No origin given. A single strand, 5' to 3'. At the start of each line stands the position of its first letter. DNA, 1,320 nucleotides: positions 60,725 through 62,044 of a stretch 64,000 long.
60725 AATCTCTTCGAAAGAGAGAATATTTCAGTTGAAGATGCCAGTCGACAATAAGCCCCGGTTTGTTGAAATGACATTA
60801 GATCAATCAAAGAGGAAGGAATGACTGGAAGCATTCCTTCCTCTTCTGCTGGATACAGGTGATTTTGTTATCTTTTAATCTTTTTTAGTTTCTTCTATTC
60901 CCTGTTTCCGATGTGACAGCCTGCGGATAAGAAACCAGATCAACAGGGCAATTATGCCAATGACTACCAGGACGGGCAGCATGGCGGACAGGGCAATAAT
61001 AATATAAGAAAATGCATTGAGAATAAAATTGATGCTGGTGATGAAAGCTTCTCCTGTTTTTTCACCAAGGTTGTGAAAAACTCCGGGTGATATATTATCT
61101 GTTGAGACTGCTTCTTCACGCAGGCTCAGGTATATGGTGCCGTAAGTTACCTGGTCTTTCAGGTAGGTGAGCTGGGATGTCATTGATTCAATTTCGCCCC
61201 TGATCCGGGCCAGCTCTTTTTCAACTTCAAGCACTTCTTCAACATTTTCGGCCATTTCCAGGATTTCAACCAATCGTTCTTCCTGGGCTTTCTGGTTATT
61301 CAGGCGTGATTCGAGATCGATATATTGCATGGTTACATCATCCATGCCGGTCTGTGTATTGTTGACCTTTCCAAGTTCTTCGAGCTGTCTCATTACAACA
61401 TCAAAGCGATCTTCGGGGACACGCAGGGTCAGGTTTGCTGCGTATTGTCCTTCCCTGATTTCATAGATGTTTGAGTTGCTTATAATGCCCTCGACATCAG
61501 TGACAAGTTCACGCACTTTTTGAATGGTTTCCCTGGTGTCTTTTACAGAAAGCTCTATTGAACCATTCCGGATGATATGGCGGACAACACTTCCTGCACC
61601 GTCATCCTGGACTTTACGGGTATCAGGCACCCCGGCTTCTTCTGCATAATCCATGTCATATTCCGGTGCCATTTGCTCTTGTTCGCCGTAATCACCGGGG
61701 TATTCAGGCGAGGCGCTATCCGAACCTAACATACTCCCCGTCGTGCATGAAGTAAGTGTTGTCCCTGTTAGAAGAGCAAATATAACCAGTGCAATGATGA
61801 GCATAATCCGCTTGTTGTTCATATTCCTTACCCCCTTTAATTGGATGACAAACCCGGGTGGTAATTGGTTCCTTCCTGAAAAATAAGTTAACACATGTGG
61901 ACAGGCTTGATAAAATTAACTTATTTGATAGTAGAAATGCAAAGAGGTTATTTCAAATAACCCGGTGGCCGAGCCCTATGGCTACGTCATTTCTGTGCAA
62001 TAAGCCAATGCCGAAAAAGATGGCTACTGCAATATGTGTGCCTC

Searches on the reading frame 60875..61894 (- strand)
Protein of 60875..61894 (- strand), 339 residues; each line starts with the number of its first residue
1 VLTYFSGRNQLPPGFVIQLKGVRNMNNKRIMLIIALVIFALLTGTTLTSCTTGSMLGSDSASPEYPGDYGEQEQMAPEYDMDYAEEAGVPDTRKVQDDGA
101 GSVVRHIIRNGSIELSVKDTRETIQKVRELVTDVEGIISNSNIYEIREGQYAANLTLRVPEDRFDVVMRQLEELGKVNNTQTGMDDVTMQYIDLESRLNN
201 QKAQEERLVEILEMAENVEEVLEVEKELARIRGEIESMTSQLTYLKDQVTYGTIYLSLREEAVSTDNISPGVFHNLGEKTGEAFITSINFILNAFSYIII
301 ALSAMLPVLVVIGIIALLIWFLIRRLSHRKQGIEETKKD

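Call 34: search_protein_families(library=pfam, max_evalue=0.000001, proteins=[window:60875-61894:-])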
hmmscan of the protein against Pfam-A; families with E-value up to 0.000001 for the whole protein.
window:60875-61894:- (339 aa): 1 family
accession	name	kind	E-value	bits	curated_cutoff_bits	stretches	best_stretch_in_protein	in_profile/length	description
PF14257.11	DUF4349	-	7.3e-62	208.9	27.7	1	105-320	1-212/213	Domain of unknown function (DUF4349)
